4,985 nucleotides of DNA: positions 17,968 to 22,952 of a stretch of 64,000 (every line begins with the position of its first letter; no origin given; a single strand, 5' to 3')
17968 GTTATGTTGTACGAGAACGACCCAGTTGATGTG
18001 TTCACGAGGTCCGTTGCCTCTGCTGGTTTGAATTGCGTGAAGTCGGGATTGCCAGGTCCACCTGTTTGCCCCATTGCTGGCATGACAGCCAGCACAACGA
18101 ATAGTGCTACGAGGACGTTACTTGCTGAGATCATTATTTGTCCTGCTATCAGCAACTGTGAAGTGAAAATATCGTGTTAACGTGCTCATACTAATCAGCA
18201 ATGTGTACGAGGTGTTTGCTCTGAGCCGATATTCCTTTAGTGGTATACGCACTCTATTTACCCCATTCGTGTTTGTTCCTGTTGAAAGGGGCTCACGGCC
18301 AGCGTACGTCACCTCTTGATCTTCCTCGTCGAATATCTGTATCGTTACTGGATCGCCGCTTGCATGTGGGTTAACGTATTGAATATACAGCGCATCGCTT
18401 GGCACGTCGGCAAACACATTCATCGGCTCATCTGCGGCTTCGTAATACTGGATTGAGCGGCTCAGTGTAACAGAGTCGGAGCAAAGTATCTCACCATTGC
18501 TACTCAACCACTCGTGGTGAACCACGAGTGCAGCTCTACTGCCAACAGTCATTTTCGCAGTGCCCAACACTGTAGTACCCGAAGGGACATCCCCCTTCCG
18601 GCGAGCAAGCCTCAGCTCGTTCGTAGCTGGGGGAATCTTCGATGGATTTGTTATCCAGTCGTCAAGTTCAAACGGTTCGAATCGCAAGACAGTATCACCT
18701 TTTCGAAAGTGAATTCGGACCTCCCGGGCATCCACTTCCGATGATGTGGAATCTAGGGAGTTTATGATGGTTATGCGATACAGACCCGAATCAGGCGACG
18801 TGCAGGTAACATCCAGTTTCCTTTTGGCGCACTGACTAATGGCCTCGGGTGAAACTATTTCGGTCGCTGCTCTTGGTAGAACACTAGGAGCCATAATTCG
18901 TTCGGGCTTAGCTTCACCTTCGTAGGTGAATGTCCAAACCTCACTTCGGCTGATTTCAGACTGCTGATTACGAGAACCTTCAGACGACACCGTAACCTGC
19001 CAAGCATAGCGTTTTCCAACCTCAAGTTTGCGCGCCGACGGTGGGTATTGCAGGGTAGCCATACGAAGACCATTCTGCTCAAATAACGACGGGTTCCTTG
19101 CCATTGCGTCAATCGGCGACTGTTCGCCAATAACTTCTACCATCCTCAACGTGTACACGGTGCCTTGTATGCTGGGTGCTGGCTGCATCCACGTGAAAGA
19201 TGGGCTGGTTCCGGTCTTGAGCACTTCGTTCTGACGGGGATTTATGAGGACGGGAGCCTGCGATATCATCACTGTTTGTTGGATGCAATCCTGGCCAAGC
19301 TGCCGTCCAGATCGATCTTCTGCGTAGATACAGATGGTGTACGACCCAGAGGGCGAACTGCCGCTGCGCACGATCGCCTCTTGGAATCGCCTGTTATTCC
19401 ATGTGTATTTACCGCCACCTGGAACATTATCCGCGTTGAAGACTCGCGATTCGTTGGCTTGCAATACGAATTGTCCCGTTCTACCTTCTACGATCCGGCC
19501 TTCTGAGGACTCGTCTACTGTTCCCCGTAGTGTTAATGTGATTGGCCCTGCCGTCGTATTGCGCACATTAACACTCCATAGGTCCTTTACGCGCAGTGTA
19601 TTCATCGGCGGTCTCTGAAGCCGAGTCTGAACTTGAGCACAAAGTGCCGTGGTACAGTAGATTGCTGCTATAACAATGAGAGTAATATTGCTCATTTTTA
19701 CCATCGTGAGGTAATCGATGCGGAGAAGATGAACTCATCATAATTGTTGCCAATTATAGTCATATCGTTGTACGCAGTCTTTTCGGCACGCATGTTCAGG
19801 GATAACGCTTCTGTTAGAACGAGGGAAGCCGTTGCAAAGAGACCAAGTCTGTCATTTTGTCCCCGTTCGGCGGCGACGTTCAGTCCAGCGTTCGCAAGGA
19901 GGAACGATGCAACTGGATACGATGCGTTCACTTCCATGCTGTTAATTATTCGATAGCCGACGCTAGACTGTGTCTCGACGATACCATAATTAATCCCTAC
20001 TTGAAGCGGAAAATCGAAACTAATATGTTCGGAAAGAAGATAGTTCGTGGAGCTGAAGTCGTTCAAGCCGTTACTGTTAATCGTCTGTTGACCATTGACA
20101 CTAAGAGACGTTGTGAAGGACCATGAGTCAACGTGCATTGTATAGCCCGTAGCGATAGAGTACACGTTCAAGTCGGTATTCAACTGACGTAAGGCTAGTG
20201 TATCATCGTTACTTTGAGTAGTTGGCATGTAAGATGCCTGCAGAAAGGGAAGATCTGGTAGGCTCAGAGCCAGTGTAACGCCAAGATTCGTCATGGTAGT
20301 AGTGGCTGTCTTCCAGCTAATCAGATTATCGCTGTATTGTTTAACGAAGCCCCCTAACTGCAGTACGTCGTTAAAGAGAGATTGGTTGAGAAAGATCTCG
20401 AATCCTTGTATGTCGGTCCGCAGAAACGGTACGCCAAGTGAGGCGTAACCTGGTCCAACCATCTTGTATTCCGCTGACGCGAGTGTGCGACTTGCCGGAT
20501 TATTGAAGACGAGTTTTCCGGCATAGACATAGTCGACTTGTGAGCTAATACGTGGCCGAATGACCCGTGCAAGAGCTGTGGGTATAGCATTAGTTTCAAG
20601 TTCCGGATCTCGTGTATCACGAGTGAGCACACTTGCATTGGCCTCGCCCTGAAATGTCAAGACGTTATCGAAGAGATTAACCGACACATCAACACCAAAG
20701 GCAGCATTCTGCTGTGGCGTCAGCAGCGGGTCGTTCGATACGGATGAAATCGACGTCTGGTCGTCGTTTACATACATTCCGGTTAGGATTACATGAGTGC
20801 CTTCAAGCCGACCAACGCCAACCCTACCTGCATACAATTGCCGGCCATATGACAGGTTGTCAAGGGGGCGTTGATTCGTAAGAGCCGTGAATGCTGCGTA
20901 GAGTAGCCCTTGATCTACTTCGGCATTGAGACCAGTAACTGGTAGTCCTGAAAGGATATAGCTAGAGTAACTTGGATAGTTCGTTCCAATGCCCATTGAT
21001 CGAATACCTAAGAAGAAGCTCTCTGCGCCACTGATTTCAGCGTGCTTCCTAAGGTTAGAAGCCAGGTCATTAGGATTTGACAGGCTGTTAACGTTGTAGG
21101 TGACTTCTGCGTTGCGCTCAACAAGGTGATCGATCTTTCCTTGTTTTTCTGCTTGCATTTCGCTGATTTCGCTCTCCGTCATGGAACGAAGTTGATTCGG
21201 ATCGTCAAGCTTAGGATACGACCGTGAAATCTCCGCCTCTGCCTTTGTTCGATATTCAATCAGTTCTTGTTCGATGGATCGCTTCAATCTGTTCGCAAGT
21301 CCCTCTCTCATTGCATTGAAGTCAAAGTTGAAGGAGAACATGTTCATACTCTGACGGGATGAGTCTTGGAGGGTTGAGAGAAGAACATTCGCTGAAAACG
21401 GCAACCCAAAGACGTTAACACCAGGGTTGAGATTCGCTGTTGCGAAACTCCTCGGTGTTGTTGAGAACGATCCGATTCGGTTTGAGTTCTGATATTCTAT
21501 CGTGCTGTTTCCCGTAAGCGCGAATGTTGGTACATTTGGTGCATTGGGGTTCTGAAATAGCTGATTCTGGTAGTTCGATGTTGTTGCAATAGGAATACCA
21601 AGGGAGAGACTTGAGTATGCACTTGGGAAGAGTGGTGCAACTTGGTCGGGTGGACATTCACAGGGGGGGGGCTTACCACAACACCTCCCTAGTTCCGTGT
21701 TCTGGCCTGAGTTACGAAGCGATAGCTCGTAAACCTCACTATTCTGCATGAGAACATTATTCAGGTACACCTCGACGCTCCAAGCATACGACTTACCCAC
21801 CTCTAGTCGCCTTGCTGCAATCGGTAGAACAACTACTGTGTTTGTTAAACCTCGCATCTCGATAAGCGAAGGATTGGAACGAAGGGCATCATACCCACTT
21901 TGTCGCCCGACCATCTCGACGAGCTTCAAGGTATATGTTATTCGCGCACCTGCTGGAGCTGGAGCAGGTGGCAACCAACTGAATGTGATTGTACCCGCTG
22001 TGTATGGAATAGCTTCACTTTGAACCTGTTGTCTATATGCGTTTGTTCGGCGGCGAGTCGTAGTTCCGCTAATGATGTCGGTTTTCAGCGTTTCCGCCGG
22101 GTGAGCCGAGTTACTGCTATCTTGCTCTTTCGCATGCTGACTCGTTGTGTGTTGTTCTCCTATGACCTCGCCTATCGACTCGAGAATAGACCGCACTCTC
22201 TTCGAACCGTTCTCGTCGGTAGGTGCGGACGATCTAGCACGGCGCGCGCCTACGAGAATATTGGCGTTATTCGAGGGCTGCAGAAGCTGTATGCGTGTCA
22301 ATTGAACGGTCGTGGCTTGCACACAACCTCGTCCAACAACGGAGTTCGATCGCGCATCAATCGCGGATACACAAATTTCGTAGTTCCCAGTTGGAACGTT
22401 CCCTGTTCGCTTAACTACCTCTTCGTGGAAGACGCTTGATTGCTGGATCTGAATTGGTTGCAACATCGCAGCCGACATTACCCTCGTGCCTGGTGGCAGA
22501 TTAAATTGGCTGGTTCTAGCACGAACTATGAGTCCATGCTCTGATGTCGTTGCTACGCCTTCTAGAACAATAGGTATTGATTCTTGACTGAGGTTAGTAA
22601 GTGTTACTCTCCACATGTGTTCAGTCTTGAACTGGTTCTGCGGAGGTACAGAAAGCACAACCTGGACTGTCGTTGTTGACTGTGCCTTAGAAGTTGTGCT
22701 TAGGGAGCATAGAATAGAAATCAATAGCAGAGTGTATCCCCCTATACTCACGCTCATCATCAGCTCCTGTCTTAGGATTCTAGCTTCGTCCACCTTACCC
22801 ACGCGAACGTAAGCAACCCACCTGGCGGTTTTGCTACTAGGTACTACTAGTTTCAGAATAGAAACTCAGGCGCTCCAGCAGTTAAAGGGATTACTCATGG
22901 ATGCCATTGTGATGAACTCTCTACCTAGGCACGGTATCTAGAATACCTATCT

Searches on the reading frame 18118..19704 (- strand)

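Call 10: search_protein_families(library=pfam, proteins=[window:18118-19704:-], max_evalue=0.01)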
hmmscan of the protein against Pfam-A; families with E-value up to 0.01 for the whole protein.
window:18118-19704:- (528 aa): 1 family
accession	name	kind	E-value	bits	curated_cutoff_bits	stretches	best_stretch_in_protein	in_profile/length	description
PF06051.17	DUF928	-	1e-07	32.3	26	1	148-254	14-110/184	Domain of Unknown Function (DUF928)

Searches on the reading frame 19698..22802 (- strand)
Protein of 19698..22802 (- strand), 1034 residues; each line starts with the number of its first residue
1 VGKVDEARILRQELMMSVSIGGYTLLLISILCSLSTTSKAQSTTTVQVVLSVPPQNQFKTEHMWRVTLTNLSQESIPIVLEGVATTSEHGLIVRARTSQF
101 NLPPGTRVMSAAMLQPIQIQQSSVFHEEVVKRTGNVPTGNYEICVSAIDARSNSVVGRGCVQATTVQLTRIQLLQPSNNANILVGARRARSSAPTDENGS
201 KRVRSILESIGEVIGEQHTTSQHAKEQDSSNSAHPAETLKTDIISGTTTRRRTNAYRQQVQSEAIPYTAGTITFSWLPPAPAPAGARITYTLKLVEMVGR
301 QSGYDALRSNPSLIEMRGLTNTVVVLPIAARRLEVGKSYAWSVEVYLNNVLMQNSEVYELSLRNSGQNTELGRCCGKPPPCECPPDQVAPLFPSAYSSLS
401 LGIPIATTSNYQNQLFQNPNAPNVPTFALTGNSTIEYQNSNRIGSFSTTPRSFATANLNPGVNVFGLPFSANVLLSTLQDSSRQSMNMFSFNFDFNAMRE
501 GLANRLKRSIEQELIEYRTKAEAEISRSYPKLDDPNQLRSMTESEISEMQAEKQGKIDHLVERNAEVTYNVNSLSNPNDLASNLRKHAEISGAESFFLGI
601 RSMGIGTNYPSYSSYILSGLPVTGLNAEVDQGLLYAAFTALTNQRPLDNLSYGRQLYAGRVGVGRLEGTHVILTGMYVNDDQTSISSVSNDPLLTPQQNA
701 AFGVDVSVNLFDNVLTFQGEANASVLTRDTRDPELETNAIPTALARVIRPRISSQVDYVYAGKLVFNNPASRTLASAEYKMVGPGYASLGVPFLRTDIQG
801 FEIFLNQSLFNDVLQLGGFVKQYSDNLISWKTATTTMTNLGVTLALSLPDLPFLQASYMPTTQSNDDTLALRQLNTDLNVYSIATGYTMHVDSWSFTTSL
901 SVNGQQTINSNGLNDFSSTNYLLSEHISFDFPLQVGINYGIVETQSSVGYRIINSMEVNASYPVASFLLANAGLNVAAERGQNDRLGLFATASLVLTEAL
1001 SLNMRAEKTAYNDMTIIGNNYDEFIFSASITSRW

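Call 10: search_protein_families(library=pfam, proteins=[window:19698-22802:-], max_evalue=0.01)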
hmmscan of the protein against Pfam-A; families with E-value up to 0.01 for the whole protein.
window:19698-22802:- (1034 aa): 0 families

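Call 69: search_solved_structures(query=window:19698-22802:-, max_evalue=1)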
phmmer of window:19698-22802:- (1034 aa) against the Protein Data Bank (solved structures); distinct sequences matched with E-value up to 1: 0.
